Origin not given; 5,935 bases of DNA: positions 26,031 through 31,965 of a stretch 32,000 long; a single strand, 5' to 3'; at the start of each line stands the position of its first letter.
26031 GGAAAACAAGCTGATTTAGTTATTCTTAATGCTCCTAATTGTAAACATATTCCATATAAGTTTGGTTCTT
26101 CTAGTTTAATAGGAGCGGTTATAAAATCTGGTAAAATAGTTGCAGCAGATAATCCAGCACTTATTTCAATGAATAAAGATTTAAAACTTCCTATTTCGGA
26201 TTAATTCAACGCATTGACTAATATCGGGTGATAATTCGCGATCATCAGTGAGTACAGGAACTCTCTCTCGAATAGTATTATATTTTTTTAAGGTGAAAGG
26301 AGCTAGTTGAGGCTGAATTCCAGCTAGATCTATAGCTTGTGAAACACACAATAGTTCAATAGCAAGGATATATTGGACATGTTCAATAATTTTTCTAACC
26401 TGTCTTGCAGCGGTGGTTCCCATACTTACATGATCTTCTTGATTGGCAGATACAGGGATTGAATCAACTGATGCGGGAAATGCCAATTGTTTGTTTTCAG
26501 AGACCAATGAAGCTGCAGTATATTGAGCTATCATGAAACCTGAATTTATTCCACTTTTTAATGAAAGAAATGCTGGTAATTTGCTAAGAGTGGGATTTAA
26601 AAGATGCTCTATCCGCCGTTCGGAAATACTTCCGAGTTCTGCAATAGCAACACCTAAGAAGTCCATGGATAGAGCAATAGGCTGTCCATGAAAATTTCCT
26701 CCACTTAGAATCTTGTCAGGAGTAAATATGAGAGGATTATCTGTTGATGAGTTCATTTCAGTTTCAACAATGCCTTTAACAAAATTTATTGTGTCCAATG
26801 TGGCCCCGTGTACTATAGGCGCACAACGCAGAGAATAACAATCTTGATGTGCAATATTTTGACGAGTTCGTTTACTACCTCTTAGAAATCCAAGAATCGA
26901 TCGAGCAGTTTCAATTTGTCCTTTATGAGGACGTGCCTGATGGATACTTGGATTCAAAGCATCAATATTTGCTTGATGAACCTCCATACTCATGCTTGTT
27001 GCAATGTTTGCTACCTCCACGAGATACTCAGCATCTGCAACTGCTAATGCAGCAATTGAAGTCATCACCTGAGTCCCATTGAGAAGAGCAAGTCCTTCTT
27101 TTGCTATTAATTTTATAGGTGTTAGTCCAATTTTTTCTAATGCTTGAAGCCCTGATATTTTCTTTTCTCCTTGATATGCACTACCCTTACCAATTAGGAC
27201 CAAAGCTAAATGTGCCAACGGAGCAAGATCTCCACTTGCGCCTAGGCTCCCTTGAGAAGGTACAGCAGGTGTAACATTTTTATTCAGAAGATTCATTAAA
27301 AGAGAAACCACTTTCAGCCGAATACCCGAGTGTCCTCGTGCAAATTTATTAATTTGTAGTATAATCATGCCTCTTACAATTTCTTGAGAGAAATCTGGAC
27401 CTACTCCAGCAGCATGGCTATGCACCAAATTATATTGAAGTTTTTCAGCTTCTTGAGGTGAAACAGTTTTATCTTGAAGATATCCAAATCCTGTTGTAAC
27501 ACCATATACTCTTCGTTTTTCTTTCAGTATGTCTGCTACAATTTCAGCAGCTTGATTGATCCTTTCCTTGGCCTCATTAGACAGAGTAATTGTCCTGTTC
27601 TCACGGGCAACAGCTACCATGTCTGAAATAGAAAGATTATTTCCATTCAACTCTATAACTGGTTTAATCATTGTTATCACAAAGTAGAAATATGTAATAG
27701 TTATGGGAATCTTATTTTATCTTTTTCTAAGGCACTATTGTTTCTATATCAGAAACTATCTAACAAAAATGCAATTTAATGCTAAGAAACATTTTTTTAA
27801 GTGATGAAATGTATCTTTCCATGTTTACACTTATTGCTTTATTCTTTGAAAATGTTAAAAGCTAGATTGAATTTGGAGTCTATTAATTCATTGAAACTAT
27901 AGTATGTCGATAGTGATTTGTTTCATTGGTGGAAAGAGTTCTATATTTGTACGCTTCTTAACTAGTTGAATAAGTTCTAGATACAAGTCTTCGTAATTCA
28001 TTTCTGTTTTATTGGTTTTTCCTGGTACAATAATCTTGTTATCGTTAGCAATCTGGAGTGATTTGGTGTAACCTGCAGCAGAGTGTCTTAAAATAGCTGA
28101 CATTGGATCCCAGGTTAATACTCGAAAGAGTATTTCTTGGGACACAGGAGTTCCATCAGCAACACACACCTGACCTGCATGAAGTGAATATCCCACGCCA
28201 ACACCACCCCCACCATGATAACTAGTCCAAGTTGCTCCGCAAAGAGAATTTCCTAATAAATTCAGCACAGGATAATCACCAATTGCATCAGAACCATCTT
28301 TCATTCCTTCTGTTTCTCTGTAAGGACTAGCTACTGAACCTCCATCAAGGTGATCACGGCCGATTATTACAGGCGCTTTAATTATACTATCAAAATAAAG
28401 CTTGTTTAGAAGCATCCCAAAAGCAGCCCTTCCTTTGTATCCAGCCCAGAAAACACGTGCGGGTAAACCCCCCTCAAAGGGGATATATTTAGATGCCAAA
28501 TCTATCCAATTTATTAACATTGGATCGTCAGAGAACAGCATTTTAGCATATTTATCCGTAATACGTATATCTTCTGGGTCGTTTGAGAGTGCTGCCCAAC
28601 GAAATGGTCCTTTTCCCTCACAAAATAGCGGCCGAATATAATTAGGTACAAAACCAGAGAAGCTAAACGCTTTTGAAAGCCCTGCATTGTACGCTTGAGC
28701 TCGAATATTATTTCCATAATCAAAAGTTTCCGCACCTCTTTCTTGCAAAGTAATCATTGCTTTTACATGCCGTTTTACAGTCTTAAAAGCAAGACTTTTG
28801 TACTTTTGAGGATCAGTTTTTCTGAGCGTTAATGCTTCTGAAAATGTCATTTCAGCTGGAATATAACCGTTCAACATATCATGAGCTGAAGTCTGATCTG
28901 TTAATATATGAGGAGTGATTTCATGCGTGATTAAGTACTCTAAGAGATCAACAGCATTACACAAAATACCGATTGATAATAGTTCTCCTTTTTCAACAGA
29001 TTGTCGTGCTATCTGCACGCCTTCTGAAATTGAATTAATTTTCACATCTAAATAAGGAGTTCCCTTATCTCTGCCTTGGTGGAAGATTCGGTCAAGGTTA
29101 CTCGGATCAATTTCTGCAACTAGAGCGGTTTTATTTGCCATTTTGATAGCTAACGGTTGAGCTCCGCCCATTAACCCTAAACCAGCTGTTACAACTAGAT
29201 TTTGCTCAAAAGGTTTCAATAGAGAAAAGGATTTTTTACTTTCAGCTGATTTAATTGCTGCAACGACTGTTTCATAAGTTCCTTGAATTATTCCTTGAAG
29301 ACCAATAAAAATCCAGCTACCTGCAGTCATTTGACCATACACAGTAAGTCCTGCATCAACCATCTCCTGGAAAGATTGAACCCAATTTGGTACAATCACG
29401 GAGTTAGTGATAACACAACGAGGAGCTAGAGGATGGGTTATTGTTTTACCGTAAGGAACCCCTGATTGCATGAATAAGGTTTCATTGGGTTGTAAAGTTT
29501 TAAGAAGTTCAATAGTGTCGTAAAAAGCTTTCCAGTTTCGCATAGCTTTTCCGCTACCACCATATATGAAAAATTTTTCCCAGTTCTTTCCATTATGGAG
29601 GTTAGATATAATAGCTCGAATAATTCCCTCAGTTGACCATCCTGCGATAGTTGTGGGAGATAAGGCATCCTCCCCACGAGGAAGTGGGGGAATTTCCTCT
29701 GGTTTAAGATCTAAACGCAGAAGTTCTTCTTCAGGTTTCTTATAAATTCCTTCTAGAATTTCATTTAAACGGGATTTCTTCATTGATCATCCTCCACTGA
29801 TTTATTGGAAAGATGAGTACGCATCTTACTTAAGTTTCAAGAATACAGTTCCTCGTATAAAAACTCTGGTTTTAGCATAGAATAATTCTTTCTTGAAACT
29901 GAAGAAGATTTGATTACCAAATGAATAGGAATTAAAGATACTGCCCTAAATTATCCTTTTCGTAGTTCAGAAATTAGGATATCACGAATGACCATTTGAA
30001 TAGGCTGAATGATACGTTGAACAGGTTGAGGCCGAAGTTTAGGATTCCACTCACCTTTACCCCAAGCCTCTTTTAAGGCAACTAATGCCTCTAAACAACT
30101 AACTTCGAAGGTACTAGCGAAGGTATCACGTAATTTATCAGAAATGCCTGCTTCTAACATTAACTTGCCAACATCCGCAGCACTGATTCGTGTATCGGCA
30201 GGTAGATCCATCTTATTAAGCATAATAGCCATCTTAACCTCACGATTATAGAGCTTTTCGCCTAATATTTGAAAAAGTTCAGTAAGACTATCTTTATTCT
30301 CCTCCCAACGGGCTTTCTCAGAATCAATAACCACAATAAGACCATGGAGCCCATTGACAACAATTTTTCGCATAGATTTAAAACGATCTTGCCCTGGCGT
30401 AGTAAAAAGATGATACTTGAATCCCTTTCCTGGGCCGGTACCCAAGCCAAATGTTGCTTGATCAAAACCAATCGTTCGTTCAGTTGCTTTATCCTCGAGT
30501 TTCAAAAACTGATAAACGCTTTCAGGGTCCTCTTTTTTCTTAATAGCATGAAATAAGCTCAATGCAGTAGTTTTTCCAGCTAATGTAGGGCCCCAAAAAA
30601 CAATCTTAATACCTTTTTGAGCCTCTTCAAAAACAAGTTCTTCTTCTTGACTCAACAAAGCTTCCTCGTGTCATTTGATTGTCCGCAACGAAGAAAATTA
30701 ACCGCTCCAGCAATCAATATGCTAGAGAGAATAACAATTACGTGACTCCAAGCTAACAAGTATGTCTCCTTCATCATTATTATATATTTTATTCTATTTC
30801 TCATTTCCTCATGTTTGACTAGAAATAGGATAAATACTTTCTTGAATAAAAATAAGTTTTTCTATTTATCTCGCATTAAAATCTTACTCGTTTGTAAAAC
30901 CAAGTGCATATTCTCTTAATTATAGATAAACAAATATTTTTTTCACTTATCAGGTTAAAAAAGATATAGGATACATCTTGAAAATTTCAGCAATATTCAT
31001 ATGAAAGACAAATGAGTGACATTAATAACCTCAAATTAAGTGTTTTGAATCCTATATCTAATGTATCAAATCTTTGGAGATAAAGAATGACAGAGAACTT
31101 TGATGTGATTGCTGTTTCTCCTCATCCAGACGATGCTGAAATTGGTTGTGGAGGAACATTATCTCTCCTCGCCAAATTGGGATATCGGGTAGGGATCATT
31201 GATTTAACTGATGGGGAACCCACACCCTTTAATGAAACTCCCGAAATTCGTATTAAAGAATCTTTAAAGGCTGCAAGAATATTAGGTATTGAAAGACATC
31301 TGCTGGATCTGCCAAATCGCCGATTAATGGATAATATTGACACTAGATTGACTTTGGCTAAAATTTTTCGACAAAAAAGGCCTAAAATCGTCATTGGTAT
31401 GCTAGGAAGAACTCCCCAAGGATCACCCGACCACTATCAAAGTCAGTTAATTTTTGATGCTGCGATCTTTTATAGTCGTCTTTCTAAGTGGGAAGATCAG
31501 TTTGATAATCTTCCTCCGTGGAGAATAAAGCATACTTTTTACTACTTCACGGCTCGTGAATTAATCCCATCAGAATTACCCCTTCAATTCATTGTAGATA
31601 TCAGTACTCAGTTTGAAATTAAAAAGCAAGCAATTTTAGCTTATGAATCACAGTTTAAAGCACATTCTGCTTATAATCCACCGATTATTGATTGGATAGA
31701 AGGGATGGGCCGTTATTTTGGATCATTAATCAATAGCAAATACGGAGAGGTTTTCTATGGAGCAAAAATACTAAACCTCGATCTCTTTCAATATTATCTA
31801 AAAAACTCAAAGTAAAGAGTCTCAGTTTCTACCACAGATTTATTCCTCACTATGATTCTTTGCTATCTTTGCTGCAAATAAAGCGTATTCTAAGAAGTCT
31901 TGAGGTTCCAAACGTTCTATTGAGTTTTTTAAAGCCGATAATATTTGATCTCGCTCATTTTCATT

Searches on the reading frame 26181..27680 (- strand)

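Call 40: search_protein_families(library=pfam, proteins=[window:26181-27680:-], max_evalue=0.001)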
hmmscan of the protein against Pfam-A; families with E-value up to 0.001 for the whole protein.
window:26181-27680:- (499 aa): 1 family
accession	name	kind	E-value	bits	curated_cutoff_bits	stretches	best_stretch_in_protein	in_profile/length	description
PF00221.24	Lyase_aromatic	-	3.7e-188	626.4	27.3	1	16-472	1-466/466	Aromatic amino acid lyase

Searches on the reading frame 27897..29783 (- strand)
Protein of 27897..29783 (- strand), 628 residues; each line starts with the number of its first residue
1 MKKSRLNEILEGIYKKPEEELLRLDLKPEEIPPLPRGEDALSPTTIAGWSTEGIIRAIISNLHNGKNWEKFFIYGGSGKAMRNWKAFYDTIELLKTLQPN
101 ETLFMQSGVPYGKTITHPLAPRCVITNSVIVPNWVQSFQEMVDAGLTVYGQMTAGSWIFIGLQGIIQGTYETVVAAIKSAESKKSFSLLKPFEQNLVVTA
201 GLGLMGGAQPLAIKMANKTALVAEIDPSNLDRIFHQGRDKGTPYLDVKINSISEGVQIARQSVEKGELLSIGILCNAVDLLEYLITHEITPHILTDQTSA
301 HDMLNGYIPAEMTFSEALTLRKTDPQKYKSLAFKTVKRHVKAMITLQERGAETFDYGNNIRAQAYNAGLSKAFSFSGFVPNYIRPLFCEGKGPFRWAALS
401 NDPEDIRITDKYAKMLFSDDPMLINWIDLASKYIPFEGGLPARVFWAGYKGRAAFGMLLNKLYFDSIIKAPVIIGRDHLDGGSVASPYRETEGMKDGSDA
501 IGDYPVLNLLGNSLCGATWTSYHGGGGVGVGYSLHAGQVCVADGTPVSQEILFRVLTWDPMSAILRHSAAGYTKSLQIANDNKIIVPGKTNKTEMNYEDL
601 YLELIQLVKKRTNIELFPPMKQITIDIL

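Call 40: search_protein_families(library=pfam, proteins=[window:27897-29783:-], max_evalue=0.001)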
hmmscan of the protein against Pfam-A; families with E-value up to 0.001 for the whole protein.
window:27897-29783:- (628 aa): 3 families
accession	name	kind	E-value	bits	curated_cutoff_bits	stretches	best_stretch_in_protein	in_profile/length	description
PF17392.7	Urocanase_C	-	7.8e-74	247.8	23.6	1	385-580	1-195/196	Urocanase C-terminal domain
PF01175.24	Urocanase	-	8.2e-69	231.9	23.2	1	161-382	1-209/209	Urocanase Rossmann-like domain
PF17391.7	Urocanase_N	-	5.4e-32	110.7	23.2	1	44-158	9-127/127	Urocanase N-terminal domain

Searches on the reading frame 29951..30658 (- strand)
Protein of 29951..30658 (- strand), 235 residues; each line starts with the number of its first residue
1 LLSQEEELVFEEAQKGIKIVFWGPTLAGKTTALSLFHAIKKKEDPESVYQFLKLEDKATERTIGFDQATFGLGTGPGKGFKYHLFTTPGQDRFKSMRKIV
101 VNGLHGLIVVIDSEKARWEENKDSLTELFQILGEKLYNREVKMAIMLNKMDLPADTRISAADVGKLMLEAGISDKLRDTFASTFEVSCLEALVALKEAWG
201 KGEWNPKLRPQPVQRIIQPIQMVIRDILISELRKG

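Call 40: search_protein_families(library=pfam, proteins=[window:29951-30658:-], max_evalue=0.001)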
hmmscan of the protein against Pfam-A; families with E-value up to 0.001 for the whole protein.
window:29951-30658:- (235 aa): 5 families
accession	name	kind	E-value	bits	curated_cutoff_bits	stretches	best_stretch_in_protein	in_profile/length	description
PF00025.27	Arf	-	1.9e-09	37.7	22.3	1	12-166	10-139/174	ADP-ribosylation factor family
PF00071.28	Ras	-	3e-08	33.9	21.6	1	57-169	26-133/162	Ras family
PF00009.33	GTP_EFTU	-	4.6e-07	30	26.5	1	17-173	4-157/188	Elongation factor Tu GTP binding domain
PF08477.19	Roc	-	2.4e-05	25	27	1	18-151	1-119/119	Ras of Complex, Roc, domain of DAPkinase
PF03029.23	ATP_bind_1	-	8.6e-05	22.9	27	1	81-155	92-171/240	Conserved hypothetical ATP binding protein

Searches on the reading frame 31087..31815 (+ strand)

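Call 40: search_protein_families(library=pfam, proteins=[window:31087-31815:+], max_evalue=0.001)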
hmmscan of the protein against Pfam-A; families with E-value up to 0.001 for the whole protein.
window:31087-31815:+ (242 aa): 1 family
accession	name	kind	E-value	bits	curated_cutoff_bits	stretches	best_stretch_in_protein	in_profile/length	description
PF02585.22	PIG-L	-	2.8e-20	73.6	28.2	1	9-122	2-124/129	GlcNAc-PI de-N-acetylase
